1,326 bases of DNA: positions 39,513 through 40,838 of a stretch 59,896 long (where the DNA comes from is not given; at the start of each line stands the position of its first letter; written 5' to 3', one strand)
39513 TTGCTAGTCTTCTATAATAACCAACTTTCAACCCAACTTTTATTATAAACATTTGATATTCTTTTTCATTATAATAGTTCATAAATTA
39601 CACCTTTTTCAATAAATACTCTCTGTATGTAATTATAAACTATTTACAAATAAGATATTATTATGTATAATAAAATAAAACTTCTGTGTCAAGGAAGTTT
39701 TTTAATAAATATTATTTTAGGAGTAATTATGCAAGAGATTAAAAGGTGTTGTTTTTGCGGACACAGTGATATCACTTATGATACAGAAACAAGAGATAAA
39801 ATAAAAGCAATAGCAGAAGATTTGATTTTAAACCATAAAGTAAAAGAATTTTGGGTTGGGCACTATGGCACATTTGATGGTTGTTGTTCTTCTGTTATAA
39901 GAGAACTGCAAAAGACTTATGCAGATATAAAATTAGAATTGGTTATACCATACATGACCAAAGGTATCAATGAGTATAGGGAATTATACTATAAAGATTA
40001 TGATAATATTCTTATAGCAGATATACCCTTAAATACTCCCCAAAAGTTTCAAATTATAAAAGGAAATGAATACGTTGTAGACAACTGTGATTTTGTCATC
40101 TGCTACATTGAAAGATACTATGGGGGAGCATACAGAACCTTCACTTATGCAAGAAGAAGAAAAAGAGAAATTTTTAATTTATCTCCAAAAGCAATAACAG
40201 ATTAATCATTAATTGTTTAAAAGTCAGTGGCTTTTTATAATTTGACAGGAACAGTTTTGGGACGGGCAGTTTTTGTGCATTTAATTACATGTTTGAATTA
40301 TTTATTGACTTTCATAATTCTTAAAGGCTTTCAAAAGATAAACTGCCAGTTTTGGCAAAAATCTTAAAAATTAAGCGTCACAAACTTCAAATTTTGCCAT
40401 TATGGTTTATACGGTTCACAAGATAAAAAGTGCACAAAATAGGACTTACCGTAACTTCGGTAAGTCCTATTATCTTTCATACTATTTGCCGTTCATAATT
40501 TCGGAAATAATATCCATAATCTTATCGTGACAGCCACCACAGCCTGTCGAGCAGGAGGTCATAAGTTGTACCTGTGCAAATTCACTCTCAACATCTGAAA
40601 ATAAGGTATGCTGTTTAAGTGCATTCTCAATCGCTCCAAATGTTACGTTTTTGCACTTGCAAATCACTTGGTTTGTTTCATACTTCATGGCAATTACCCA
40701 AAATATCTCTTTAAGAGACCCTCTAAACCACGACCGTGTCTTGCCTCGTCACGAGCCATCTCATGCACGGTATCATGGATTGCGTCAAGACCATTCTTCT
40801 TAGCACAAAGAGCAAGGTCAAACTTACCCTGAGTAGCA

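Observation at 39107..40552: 1.2-kb AT-rich cassette (XRE regulator plus YpsA/SLOG-like protein) bracketed by about 116-bp direct repeats duplicating the 3' end of the BFD-like gene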

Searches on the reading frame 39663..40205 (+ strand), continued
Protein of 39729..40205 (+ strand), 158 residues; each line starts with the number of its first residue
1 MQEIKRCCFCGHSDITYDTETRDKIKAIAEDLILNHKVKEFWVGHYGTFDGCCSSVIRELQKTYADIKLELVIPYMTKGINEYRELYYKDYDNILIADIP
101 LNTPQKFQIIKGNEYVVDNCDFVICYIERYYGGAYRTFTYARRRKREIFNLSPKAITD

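Call 37: search_protein_families(library=padloc, proteins=[window:39729-40205:+], max_evalue=0.1)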
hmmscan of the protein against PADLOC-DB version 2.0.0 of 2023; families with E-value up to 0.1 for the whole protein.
window:39729-40205:+ (158 aa): 0 families

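Call 38: search_protein_families(library=phrogs, proteins=[window:39729-40205:+, L093:4148-5353:-, L093:5371-5583:-, L093:5832-6872:+, L093:7560-8558:+, L093:10796-11221:+, L093:11366-11938:+], max_evalue=0.001)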
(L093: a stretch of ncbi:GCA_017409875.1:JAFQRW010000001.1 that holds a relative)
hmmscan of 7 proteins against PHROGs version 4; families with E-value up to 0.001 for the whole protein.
window:39729-40205:+ (158 aa): 0 families

L093:4148-5353:- (401 aa): 7 families
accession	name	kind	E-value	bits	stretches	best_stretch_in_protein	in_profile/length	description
phrog_1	-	integration and excision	5.1e-55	188.9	1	10-390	117-452/611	integrase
phrog_216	-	integration and excision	3.7e-28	99.5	1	133-386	17-237/301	integrase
phrog_26960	-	unknown function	1.3e-13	52.4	1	6-132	8-136/146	-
phrog_7685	-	integration and excision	1.7e-09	38.6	1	316-388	163-238/240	integrase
phrog_23783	-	integration and excision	7.4e-07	30.3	1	18-154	17-147/162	integrase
phrog_7269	-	integration and excision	4.2e-06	27.6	1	317-379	14-75/89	integrase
phrog_35951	-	unknown function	0.00012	23.4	1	314-387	3-76/97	-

L093:5371-5583:- (70 aa): 3 families
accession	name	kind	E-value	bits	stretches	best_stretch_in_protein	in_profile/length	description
phrog_66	-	integration and excision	7.9e-06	26.8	1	4-56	90-144/412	excisionase and transcriptional regulator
phrog_6401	-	DNA, RNA and nucleotide metabolism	8.1e-05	23.4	1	6-57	8-61/64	DNA binding protein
phrog_1877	-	DNA, RNA and nucleotide metabolism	0.00029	21.8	1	8-63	61-117/129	DNA binding protein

L093:5832-6872:+ (346 aa): 1 family
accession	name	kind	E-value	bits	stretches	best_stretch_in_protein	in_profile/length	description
phrog_11187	-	transcription regulation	3.7e-06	27.6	1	15-57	4-46/63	transcriptional regulator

L093:7560-8558:+ (332 aa): 1 family
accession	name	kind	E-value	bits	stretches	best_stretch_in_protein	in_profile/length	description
phrog_216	-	integration and excision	1.8e-10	41.4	1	145-290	48-192/301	integrase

L093:10796-11221:+ (141 aa): 0 families

L093:11366-11938:+ (190 aa): 1 family
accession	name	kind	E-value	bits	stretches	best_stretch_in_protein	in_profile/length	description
phrog_186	-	DNA, RNA and nucleotide metabolism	0.00012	22.9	1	31-135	13-113/308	DnaD-like helicase loader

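Call 40: search_solved_structures(query=A2, max_evalue=1, show_alignments=2)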
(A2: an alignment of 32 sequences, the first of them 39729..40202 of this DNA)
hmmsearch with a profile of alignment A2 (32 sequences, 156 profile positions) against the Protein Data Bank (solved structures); distinct sequences matched with E-value up to 1: 2.
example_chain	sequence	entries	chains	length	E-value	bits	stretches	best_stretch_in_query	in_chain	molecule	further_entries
2nx2_A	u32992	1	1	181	0.077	16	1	49-124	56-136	Hypothetical protein ypsA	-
3k4o_A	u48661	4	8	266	0.35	13.9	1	58-115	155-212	isopentenyl phosphate kinase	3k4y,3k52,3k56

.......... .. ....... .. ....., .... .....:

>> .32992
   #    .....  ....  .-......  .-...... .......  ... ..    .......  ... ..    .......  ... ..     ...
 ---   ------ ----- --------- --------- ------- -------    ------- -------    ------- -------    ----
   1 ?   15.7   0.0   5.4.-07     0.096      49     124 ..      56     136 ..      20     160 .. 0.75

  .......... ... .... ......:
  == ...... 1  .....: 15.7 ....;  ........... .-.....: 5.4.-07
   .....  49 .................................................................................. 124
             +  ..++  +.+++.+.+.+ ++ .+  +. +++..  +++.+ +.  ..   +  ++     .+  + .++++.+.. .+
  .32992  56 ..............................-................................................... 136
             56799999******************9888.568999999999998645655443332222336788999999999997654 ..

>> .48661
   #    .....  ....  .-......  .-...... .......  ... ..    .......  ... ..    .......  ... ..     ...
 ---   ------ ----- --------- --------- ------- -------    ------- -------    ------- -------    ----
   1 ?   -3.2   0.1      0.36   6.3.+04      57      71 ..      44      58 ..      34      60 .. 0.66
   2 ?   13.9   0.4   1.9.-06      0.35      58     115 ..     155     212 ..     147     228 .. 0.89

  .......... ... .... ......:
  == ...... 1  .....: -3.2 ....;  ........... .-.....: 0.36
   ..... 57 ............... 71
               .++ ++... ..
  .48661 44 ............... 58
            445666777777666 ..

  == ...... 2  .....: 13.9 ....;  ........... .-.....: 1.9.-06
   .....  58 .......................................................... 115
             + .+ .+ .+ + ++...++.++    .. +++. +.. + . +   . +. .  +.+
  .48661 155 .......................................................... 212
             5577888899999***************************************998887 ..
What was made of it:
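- On YpsA / DUF1273 (Pfam PF06908), SLOG superfamily: A profile search against PDB sequences gives 2nx2 at E 0.077 (call 40). D50 aligns near the YpsA acidic residue (call 40), but the spacing is GxxD, not GxD.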

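Call 46: predict_structure(alignment_id=A2)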
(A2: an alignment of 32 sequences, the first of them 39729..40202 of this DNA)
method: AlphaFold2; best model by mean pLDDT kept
length: 158 residues; sequences in the alignment: 32
mean_pLDDT: 92.6   pTM: 0.88
mean pLDDT of the five models: 92.6, 92.4, 91.8, 91.7, 91.3
residues with pLDDT >= 90: 121; 70-90: 34; 50-70: 2; < 50: 1
segments of 3 or more residues with pLDDT < 50: none
pLDDT, mean of each block of 10 residues (from residue 1): 86 85 97 98 91 96 97 88 88 95 91 97 96 94 97 84
secondary structure, 60 per line:
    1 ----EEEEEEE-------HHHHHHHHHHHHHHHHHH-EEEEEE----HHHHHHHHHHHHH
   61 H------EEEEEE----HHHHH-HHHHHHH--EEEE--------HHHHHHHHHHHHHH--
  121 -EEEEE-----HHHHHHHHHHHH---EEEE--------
elements in order: E5-11 H19-36 E38-43 H48-61 E68-73 H78-82 H84-90 E93-96 H105-118 E122-126 H132-143 E147-150
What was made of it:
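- On YpsA / DUF1273 (Pfam PF06908), SLOG superfamily: AF2 pLDDT 92.6, pTM 0.88 (call 46).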

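Call 49: fold_search(model_id=the predicted structure, library=pdb)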
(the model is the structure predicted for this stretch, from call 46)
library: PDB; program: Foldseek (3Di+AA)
matches with E <= 10: 1677; with E <= 0.001: 7
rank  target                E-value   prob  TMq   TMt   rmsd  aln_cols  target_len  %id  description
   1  2nx2                  1.4e-07  1.00  0.71  0.64   4.6       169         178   16  Crystal structure of protein ypsA from Bacillus subtilis, Pfam DUF1273 (released 2006-12-19)
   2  3uqz_B                7.8e-06  1.00  0.63  0.39   5.0       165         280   18  X-ray structure of DNA processing protein A (DprA) from Streptococcus pneumoniae (released 2012-08-29)
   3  8zva                  1.2e-05  1.00  0.66  0.37   4.6       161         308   17  structure of ShosA from E.coli APEC O1 (released 2025-04-09)
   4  3uqz_C                1.7e-05  1.00  0.65  0.39   4.7       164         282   17  X-ray structure of DNA processing protein A (DprA) from Streptococcus pneumoniae (released 2012-08-29)
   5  3uqz_A                2.0e-05  1.00  0.66  0.40   4.8       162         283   18  X-ray structure of DNA processing protein A (DprA) from Streptococcus pneumoniae (released 2012-08-29)
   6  3maj                  6.5e-04  1.00  0.65  0.32   4.3       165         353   15  Crystal structure of putative DNA processing protein DprA from Rhodopseudomonas palustris CGA009 (released 2010-05-12)
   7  2fmn_A                9.1e-04  0.97  0.39  0.24  10.0       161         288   12  Ala177Val mutant of E. coli Methylenetetrahydrofolate Reductase complex with LY309887 (released 2006-04-25)
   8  5mll_B                1.1e-03  1.00  0.65  0.49   4.7       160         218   15  Structure of HpDprA at 1.9 Angstroms resolution (released 2017-12-20)
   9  4ljk_F                1.1e-03  1.00  0.62  0.46   5.1       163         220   13  Structural insights into the unique single-stranded DNA binding mode of DNA processing protein A from Helicobacter pyl (released 2014-01-01)
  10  4ljr_A                1.3e-03  1.00  0.64  0.49   4.9       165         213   13  Structural insights into the unique single-stranded DNA binding mode of DNA processing protein A from Helicobacter pyl (released 2014-01-01)
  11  4ljl_A                1.4e-03  1.00  0.64  0.48   4.7       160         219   16  Structural insights into the unique single-stranded DNA binding mode of DNA processing protein A from Helicobacter pyl (released 2014-01-01)
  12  5mll_A                1.6e-03  1.00  0.65  0.49   4.7       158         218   15  Structure of HpDprA at 1.9 Angstroms resolution (released 2017-12-20)
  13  4ljk_D                1.9e-03  1.00  0.63  0.48   4.9       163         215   15  Structural insights into the unique single-stranded DNA binding mode of DNA processing protein A from Helicobacter pyl (released 2014-01-01)
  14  4ljk_B                2.4e-03  1.00  0.60  0.46   4.6       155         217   13  Structural insights into the unique single-stranded DNA binding mode of DNA processing protein A from Helicobacter pyl (released 2014-01-01)
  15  4ljk_G                2.6e-03  1.00  0.63  0.48   4.4       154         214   13  Structural insights into the unique single-stranded DNA binding mode of DNA processing protein A from Helicobacter pyl (released 2014-01-01)
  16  8wc0_B                3.0e-03  1.00  0.51  0.20   7.3       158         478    9  Crystal structure of EcThsA (released 2024-09-18)
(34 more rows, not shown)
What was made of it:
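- On YpsA / DUF1273 (Pfam PF06908), SLOG superfamily: Foldseek top hit 2NX2, E 1.4e-7, TMq 0.71, followed by DprA (call 49).
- Closest known: SLOG-domain defence proteins. Same: These SLOG domains appear among the structural matches (8zva E 1.2e-5; 8wc0 E 3e-3, call 49).
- The Foldseek top hit is 2NX2 (YpsA), E 1.4e-7, TM 0.71, followed by DprA, ShosA and ThsA (calls 46, 49).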

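Call 54: find_encoding_contigs(protein=P0079, flank=10000, max_places=4)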
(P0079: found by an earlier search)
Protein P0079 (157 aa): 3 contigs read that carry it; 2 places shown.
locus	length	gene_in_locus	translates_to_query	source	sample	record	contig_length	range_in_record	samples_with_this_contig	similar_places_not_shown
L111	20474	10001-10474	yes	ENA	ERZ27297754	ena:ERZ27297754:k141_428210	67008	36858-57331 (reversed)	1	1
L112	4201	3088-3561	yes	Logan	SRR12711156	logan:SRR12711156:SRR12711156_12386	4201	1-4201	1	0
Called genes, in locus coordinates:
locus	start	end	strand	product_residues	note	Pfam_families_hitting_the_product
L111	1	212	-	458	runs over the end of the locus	PF00206:Lyase_1, PF10415:FumaraseC_C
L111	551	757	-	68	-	PF04324:Fer2_BFD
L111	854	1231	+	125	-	-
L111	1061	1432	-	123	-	-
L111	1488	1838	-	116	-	-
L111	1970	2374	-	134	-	-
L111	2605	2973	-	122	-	-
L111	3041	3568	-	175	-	-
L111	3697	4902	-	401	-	PF14659:Phage_int_SAM_3, PF00589:Phage_integrase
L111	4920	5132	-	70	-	PF12728:HTH_17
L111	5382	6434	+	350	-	-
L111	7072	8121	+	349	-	-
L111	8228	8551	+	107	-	PF12844:HTH_19 (weak), PF13560:HTH_31, PF01381:HTH_3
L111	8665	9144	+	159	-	-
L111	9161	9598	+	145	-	-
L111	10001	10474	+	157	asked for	-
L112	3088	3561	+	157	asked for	-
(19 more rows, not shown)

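Call 64: search_dna_similar(query=window:39729-40202:+, collection=phages, mode=protein, max_evalue=0.001, max_rows=12)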
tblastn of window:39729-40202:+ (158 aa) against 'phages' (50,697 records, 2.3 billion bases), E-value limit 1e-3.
Records with a match: 1; places in all: 1; records where one place covers at least 80% of the query: 1.
Best place of each record, by identity: <60% 1.
By first word of the organism name: Bacteriophage 1.
By host as written in the record: - 1.
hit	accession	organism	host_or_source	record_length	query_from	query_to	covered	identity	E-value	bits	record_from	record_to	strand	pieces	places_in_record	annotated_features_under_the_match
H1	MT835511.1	Bacteriophage sp.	human fecal samples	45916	3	154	96%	31.8%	5e-18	85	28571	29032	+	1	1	record has no annotation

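Call 65: search_dna_similar(query=window:39729-40202:+, collection=plasmids, mode=protein, max_evalue=0.001, max_rows=12)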
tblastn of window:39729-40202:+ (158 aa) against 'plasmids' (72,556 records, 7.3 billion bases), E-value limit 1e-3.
Records with a match: 4; places in all: 4; records where one place covers at least 80% of the query: 4.
Best place of each record, by identity: <60% 4.
By first word of the organism name: Subdoligranulum 2; Monoglobus 1; Ruminococcus 1.
By predicted mobility (MOB-suite, as given by PLSDB): non-mobilizable 3; conjugative 1.
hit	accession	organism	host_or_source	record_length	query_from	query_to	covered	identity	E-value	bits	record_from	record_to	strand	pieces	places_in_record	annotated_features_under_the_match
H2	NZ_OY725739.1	Monoglobus pectinilyticus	-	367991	6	151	92%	38.4%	1e-18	88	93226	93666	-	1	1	SLOG family protein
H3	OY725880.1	Subdoligranulum variabile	-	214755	3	148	92%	32.0%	2e-15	79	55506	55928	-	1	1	none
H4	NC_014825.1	Ruminococcus albus 7 = DSM 20455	-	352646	9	154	92%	31.8%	1e-9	63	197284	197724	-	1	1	hypothetical protein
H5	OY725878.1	Subdoligranulum variabile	-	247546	5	152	94%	27.7%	2e-5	50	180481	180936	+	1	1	record has no annotation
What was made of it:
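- Tried and rejected: One is annotated 'SLOG family protein' (calls 64, 65).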

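Call 69: find_related_loci(query=A2, collection=viral_contigs, flank=10000)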
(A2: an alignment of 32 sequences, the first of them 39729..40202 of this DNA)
Query A2 (158 aa) in viral_contigs; peptide patterns used: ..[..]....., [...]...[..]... (x = any residue, [..] = any of these).
25 stretches matched a pattern; 4 encode a relative of the query (tblastn E <= 1e-3); 4 distinct loci.
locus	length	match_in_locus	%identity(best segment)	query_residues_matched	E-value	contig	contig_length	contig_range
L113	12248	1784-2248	65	1-156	3e-71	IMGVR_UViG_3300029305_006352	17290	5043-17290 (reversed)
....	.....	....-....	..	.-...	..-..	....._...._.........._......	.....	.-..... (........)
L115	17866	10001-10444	34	4-152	2e-25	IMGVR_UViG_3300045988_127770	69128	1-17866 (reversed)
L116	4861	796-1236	29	5-152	2e-15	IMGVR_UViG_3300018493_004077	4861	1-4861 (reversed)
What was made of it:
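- Tried and rejected: The viral_contigs scan with the SLOG profile returned four loci, none from this element family (call 69).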

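Call 78: search_protein_representatives(alignment_id=A2)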
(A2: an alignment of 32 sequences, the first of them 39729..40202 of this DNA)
Query: 32 sequences, 156 profile positions. Proteins with E-value up to 0.001 (for the whole library): 6499; up to 1e-10: 2122; up to 1e-30: 82. The best 150 are listed.
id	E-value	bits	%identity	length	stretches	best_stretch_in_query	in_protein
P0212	4.3e-62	224.7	-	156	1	4-152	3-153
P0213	4.7e-62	224.6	-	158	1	3-153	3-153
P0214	7.3e-60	217.5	-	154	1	5-151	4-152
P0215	9.2e-60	217.2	-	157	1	4-153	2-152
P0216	3.8e-59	215.2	-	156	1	4-151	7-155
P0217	4.5e-59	214.9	-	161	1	5-153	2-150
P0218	1.5e-57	210.0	-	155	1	3-152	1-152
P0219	1.6e-53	196.9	-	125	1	31-152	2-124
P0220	1.7e-51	190.3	-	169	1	3-151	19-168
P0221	1.0e-50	187.8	-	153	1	4-152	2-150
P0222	5.4e-49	182.2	-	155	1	1-153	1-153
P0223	3.1e-48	179.8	-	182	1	5-153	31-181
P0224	6.3e-47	175.5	-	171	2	4-96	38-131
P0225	6.8e-47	175.4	-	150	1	5-151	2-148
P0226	1.5e-46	174.2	-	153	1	3-150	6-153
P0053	6.5e-32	126.7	-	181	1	14-94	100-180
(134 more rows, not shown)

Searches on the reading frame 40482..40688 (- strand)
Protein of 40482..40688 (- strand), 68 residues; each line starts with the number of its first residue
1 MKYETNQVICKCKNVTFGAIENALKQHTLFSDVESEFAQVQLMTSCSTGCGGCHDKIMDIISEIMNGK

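Call 4: search_protein_families(library=pfam, proteins=[window:40482-40688:-], max_evalue=0.1)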
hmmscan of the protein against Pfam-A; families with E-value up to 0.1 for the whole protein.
window:40482-40688:- (68 aa): 1 family
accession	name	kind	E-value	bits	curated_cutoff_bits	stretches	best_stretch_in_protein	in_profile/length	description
PF04324.20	Fer2_BFD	-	2.7e-12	47.3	26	1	8-63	1-50/50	BFD-like [2Fe-2S] binding domain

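Call 5: search_protein_families(library=ncbifam, proteins=[window:40482-40688:-], max_evalue=0.1)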
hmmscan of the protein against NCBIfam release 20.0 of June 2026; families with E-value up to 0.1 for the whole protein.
window:40482-40688:- (68 aa): 6 families
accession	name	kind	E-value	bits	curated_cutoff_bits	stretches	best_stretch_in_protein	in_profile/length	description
TIGR02374.1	nitri_red_nirB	equivalog_domain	4.1e-07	28.8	578.35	1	6-64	416-468/794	nitrite reductase large subunit NirB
TIGR02000.1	NifU_proper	equivalog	2.1e-05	24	273.3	1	5-66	132-188/290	Fe-S cluster assembly protein NifU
NF011565.0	PRK14989.1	subfamily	0.0011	17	883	1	7-61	422-470/847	nitrite reductase large subunit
TIGR03377.1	glycerol3P_GlpA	equivalog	0.0059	15.2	552.8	1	4-33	418-449/530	anaerobic glycerol-3-phosphate dehydrogenase subunit GlpA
TIGR02826.1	RNR_activ_nrdG3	equivalog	0.043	13.7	151.7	1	25-56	4-35/148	anaerobic ribonucleoside-triphosphate reductase activating protein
NF007803.0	PRK10509.1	equivalog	0.078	13.2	75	1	9-63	3-52/64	bacterioferritin-associated ferredoxin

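Call 7: find_encoding_contigs(protein=window:40485-40688:-, flank=5000, max_places=10)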
Protein window:40485-40688:- (68 aa): no gene with exactly this product is on record in the collection.

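Call 10: find_related_loci(query=window:40485-40688:-, collection=genome_contigs, flank=6000)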
Query window:40485-40688:- (68 aa) in genome_contigs; peptide patterns used: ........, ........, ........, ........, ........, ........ (x = any residue, [..] = any of these).
598 stretches matched a pattern (row limit reached: there are more); 534 encode a relative of the query (tblastn E <= 1e-3); the best 80 are kept; 80 distinct loci.
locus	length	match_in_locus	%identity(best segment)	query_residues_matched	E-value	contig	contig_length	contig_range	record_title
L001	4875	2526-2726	70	1-67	1e-28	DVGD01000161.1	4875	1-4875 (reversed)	MAG TPA_asm: Candidatus Avoscillospira stercoripullorum isolate ChiHjej9B8-7071 ChiHjej9B8M5__C204083_L4875_SRR6323297,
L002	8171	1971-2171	69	1-67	6e-28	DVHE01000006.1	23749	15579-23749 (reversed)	MAG TPA_asm: Candidatus Avoscillospira avicola isolate ChiBcec15-4380 ChiBcec15__C5981_L23749_SRR6323154, whole genome s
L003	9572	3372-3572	69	1-67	2e-27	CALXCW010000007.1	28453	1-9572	MAG: uncultured Oscillospiraceae bacterium isolate BRZ_DL__bin29 genome assembly, contig: BRZ_DL__NODE_2390_length_28453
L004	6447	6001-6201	64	1-67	6e-27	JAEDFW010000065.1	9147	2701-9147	MAG: Oscillospiraceae bacterium isolate MAG094 NODE_8560_length_9147_cov_11.933898, whole genome shotgun sequence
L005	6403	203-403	64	1-67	5e-27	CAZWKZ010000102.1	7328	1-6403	MAG TPA_asm: uncultured Oscillospiraceae bacterium isolate SRP222994_co1_549 genome assembly, contig: NODE_20764_length_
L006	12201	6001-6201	66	1-67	9e-27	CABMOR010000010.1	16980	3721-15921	MAG: uncultured Ruminococcaceae bacterium isolate MGYG-HGUT-02553 genome assembly, contig: GUT_GENOME148502_10, whole ge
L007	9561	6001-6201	61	1-67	3e-26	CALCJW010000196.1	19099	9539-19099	MAG TPA_asm: uncultured Clostridia bacterium isolate ERR1600602_bin.57_CONCOCT_v1.1_MAG genome assembly, contig: ERZ1311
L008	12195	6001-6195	69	3-67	4e-26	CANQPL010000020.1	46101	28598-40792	MAG: uncultured Clostridia bacterium isolate Lapin-012__bin44 genome assembly, contig: Lapin-012__NODE_1390_length_46101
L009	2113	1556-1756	61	1-67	4e-26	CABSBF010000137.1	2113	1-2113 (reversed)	MAG TPA_asm: uncultured Clostridiales bacterium isolate MGYG-HGUT-02115 genome assembly, contig: GUT_GENOME129046_137, w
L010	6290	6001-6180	68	1-60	1e-25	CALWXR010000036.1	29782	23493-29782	MAG: uncultured Oscillospiraceae bacterium isolate BRZ_KQ__bin155 genome assembly, contig: BRZ_KQ__NODE_2904_length_2978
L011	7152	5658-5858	66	1-67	1e-25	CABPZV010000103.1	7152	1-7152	MAG TPA_asm: uncultured Clostridiales bacterium isolate MGYG-HGUT-00386 genome assembly, contig: GUT_GENOME008453_103, w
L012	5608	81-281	61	1-67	1e-25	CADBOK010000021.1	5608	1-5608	MAG: Ruminococcaceae bacterium isolate RUG14158 genome assembly, contig: RUG14158_asm_21, whole genome shotgun sequence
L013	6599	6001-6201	66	1-67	1e-25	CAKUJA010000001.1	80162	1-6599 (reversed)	MAG: uncultured Oscillospiraceae bacterium isolate REFINED_METABAT215_TOP10_CONTIGS_1500_ASSEMBLY_K77_MERGED__Hadza_MoBi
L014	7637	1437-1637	63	1-67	2e-25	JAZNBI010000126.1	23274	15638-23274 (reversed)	MAG: Eubacteriales bacterium isolate T1900044742_TS20190208.MAGScoT_cleanbin_000037 SGB_2076_k141_2114574, whole genome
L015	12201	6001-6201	66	1-67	2e-25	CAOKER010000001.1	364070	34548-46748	MAG TPA_asm: uncultured Eubacteriales bacterium isolate SRR17622767_bin.71_metawrap_v1.3_MAG genome assembly, contig: NO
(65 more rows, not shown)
